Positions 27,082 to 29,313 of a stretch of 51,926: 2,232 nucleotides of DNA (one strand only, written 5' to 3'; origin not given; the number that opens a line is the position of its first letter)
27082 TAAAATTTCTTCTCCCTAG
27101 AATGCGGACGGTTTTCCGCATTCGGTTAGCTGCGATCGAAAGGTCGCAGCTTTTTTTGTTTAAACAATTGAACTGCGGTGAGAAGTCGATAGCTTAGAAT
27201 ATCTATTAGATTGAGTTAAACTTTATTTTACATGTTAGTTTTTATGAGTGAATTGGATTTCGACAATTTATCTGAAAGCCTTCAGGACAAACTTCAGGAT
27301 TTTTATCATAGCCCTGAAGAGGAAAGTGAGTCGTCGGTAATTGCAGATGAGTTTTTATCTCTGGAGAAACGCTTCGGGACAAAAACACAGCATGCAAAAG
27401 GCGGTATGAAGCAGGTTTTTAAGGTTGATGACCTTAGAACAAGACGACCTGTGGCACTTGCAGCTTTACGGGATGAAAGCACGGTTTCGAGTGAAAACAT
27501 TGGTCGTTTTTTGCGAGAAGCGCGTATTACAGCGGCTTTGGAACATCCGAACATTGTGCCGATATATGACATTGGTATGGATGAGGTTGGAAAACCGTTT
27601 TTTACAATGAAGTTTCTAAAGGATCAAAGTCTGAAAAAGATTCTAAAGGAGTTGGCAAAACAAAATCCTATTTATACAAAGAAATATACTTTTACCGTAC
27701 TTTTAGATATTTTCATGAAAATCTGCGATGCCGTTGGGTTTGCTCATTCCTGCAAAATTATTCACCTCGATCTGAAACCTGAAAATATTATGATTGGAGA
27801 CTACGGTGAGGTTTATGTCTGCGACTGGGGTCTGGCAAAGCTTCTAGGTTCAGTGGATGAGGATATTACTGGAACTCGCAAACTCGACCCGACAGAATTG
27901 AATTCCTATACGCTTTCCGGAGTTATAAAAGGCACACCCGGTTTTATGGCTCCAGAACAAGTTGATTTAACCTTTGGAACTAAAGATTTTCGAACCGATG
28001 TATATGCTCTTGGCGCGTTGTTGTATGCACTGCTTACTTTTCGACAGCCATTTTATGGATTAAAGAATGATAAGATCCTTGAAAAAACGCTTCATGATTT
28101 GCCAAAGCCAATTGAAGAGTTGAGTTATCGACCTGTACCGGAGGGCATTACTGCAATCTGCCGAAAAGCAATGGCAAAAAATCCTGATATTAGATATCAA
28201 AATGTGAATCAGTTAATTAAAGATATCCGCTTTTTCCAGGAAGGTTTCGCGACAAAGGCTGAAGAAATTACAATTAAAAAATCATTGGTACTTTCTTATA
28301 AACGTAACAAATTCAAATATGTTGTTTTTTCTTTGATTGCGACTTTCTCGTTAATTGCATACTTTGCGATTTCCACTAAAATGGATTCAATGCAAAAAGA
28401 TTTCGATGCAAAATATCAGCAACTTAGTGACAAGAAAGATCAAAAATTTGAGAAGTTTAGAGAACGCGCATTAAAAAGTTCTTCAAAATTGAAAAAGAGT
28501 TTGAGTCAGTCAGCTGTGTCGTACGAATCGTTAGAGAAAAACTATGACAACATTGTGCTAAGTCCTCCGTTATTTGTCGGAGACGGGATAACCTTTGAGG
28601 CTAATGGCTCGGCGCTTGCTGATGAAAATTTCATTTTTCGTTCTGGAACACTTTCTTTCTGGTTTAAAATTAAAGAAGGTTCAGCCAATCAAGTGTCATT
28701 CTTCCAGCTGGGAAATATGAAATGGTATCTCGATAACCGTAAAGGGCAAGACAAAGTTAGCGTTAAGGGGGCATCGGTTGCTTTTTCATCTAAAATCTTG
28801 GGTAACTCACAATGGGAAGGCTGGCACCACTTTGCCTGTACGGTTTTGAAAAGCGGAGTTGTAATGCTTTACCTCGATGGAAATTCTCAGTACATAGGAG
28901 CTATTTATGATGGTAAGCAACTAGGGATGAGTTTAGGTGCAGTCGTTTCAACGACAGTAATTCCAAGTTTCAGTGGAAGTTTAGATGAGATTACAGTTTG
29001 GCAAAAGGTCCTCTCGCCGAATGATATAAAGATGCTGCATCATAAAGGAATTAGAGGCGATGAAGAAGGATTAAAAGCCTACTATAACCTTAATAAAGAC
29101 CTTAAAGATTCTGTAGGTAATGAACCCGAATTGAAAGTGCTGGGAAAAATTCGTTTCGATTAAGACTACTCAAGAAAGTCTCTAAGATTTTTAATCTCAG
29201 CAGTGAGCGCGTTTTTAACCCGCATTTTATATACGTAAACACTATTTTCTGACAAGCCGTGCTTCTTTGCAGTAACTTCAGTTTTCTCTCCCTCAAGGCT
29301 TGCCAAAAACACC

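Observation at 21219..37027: Duplicated module: transmembrane Ser/Thr kinase, ECF sigma factor without anti-sigma, and giant secreted LamG-type protein(s)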

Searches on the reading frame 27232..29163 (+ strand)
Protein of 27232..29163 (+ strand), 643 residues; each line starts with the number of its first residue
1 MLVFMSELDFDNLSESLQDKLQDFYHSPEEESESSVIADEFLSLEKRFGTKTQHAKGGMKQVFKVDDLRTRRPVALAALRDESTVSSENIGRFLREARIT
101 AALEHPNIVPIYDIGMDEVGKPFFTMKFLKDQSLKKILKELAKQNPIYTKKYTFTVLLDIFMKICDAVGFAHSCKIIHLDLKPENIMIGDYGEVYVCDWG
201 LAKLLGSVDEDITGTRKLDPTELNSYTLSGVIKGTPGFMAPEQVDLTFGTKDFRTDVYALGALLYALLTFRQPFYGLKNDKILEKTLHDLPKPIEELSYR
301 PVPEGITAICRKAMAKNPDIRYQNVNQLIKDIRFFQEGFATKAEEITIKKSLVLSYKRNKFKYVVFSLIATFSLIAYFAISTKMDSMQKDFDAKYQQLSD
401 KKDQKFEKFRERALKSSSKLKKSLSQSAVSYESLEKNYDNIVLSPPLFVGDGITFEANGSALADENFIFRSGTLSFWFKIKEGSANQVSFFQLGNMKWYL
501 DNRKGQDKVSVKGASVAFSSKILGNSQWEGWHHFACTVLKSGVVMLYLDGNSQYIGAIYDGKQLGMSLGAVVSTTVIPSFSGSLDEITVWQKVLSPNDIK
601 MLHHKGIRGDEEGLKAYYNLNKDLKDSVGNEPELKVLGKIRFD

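Call 4: search_protein_families(library=pfam, proteins=[window:27232-29163:+], max_evalue=0.01)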
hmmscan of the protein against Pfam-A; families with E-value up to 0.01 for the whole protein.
window:27232-29163:+ (643 aa): 3 families
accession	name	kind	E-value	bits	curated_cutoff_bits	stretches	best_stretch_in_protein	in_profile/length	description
PF00069.31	Pkinase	-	9e-34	117.5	31.7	1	56-322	9-252/263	Protein kinase domain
PF07714.23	PK_Tyr_Ser-Thr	-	4e-21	75.9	23.1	1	67-321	24-248/258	Protein tyrosine and serine/threonine kinase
PF13385.13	Laminin_G_3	-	1.1e-11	45.6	27.6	1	461-600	8-151/151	Concanavalin A-like lectin/glucanases superfamily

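Call 13: search_protein_families(library=ncbifam, proteins=[window:27232-29163:+], max_evalue=0.01)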
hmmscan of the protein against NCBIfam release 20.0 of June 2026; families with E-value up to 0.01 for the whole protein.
window:27232-29163:+ (643 aa): 16 families
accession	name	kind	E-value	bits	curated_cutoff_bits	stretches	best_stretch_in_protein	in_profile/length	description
NF009651.0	PRK13184.1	equivalog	6.5e-65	219.6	839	1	55-349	11-304/932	serine/threonine-protein kinase PknD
NF033483.0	PknB_PASTA_kin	equivalog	7.5e-59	200.2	450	1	44-346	5-279/563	Stk1 family PASTA domain-containing Ser/Thr kinase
NF052427.1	StpK7MSMEG_1200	equivalog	2.1e-34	119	900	1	54-384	15-320/601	serine/threonine protein kinase StpK7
NF047741.1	antiphage_MADS6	equivalog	3.5e-23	82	460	2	149-337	293-462/612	methylation-associated defense system protein kinase MAD6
TIGR03903.1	TOMM_kin_cyc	equivalog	1.6e-21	75.9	705.75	1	70-333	2-245/1267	TOMM system kinase/cyclase fusion protein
NF038150.1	lanthi_synth_IV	equivalog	1.3e-16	60.1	650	1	41-332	184-453/851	class IV lanthionine synthetase LanL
NF033442.0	BREX_PglW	equivalog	3.3e-16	58.2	990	1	93-344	257-495/1391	BREX system serine/threonine kinase PglW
NF038151.1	lanthi_synth_III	equivalog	4.2e-09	35.4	575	1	90-282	267-437/833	class III lanthionine synthetase LanKC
TIGR03724.2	arch_bud32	equivalog_domain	3.1e-08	33.3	125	1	92-209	39-138/193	KEOPS complex kinase/ATPase Bud32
NF043056.1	T4SS_LegK1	equivalog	4.6e-06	25.5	550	1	121-222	153-259/516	Dot/Icm T4SS effector kinase LegK1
NF053615.1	SerThrKinAfsKStmc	equivalog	4.7e-05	22.2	1300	1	57-277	24-216/809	protein serine/threonine kinase AfsK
NF007174.0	PRK09605.1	equivalog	6.5e-05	21.6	447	1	92-209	382-480/535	bifunctional N(6)-L-threonylcarbamoyladenine synthase/serine/threonine protein kinase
NF011464.0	PRK14879.1-7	equivalog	0.00098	18.9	246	1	92-205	52-152/221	Kae1-associated kinase Bud32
NF011460.0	PRK14879.1-1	equivalog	0.00098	18.3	199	1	123-205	87-160/232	Kae1-associated kinase Bud32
NF011461.0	PRK14879.1-2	equivalog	0.0025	17.6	372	1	159-210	104-154/225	Kae1-associated kinase Bud32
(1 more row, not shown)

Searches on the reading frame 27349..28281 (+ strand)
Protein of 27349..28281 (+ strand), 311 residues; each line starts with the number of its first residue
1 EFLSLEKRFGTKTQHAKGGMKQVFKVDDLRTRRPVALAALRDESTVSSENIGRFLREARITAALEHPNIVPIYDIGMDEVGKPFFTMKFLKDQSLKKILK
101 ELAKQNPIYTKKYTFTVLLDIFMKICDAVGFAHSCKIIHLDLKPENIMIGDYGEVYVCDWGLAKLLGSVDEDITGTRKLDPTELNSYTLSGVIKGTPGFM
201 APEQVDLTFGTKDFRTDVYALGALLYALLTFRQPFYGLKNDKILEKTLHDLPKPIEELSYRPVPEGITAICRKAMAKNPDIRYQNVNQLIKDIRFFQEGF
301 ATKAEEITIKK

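Call 99: find_homologous_proteins(query=window:27349-28281:+, max_evalue=1e-20)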
Query window:27349-28281:+ (311 aa): 3036 proteins with E <= 1e-20 among 8000 candidates; the best 120 are listed.
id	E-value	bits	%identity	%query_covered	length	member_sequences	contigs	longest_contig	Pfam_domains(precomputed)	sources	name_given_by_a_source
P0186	3.2e-148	511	80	89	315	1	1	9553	PF07714.24,PF00069.32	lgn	-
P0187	1.5e-81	292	51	93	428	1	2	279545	PF07714.24,PF00069.32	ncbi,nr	ncbi:MAG: serine/threonine protein kinase [Lentisphaerae bacterium]|nr:serine/threonine protein kina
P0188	4.3e-81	290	49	94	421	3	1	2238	PF07714.24,PF00069.32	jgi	-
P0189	7.0e-81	290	51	95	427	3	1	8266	PF07714.24,PF00069.32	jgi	jgi:serine/threonine protein kinase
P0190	3.3e-80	287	49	95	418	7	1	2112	PF07714.24,PF00069.32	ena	-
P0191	3.6e-80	287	48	100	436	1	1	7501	PF07714.24,PF00069.32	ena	-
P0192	2.9e-79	284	50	93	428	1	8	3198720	PF07714.24,PF00069.32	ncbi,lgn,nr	ncbi:serine/threonine-protein kinase [Lentisphaerota bacterium ZTH]|nr:serine/threonine protein kina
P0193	1.8e-77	278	49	93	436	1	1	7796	PF07714.24,PF00069.32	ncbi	-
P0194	6.2e-77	277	51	95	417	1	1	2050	PF07714.24,PF00069.32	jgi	jgi:serine/threonine protein kinase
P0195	3.3e-76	274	48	95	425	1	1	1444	PF07714.24,PF00069.32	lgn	-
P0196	1.5e-75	272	50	95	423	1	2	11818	PF07714.24,PF00069.32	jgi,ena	-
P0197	1.9e-75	272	50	95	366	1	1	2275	PF07714.24,PF00069.32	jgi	jgi:serine/threonine protein kinase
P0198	3.5e-75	271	49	95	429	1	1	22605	PF07714.24,PF00069.32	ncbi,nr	ncbi:MAG: serine/threonine-protein kinase [Victivallaceae bacterium]|nr:serine/threonine-protein kin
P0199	1.5e-74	269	49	93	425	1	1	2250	PF07714.24,PF00069.32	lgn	-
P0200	1.6e-74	269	49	93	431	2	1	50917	PF07714.24,PF00069.32,PF01636.30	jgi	jgi:serine/threonine protein kinase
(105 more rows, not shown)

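Call 101: find_encoding_contigs(protein=P0192, flank=5000, max_places=3)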
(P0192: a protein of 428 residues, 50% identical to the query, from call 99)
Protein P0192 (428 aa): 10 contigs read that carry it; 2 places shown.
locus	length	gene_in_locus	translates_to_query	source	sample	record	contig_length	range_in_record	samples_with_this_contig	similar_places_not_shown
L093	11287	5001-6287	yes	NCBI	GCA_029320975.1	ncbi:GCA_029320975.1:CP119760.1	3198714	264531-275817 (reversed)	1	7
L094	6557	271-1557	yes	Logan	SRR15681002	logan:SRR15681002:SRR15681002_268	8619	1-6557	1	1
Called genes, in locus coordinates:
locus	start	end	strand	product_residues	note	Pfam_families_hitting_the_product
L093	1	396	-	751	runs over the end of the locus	PF06480:FtsH_ext (weak), PF00004:AAA, PF17862:AAA_lid_3, PF01434:Peptidase_M41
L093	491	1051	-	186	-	PF16697:Yop-YscD_cpl, PF00498:FHA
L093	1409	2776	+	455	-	PF05697:Trigger_N, PF05698:Trigger_C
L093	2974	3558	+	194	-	PF00574:CLP_protease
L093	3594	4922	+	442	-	PF06689:zf-C4_ClpX, PF01078:Mg_chelatase (faint), PF00004:AAA, PF07724:AAA_2, PF07728:AAA_5 (weak), PF10431:ClpB_D2-small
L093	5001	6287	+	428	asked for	PF00069:Pkinase, PF07714:PK_Tyr_Ser-Thr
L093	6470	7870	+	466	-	PF00890:FAD_binding_2 (weak), PF01134:GIDA (weak), PF01262:AlaDh_PNT_C (faint), PF07992:Pyr_redox_2, PF12831:FAD_oxidored, PF13450:NAD_binding_8 (weak), PF00070:Pyr_redox, PF02852:Pyr_redox_dim, +4 more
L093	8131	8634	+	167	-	PF04143:Sulf_transp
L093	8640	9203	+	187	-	PF04143:Sulf_transp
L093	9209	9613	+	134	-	PF02021:UPF0102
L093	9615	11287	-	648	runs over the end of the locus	PF02518:HATPase_c (weak), PF13589:HATPase_c_3, PF01119:DNA_mis_repair, PF08676:MutL_C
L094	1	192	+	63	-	?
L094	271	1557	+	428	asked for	PF00069:Pkinase, PF07714:PK_Tyr_Ser-Thr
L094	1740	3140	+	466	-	PF00890:FAD_binding_2 (weak), PF01134:GIDA (weak), PF01262:AlaDh_PNT_C (faint), PF07992:Pyr_redox_2, PF12831:FAD_oxidored, PF13450:NAD_binding_8 (weak), PF00070:Pyr_redox, PF02852:Pyr_redox_dim, +4 more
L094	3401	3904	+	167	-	PF04143:Sulf_transp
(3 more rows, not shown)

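Call 102: find_encoding_contigs(protein=P0186, flank=10000, max_places=3)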
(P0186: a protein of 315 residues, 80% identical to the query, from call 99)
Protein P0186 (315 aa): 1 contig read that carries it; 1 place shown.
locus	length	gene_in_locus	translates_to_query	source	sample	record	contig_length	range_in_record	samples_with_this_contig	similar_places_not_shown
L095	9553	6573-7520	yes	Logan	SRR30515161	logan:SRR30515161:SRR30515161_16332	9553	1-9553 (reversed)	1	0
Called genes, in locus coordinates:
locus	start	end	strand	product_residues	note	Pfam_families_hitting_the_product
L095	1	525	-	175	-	?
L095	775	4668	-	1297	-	PF03629:SASA, PF13385:Laminin_G_3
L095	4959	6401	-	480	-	PF20009:GEVED, PF13385:Laminin_G_3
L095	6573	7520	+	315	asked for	PF00069:Pkinase, PF07714:PK_Tyr_Ser-Thr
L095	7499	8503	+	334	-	PF13385:Laminin_G_3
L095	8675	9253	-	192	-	PF04542:Sigma70_r2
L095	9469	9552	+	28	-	?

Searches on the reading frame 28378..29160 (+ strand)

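Call 82: search_protein_families(library=pfam, proteins=[window:28378-29160:+], max_evalue=1)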
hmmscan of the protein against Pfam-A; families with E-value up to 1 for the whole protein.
window:28378-29160:+ (261 aa): 3 families
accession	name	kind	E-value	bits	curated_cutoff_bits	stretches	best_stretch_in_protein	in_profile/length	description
PF13385.13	Laminin_G_3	-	1.8e-12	48.1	27.6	1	79-218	8-151/151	Concanavalin A-like lectin/glucanases superfamily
PF00354.24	Pentaxin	-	0.012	15.8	25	1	196-223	142-169/194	Pentaxin family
PF23740.1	Ig_ZP2_3rd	-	0.13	12.8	27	1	192-236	7-49/93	Zona pellucida sperm-binding protein 2, Ig-like domain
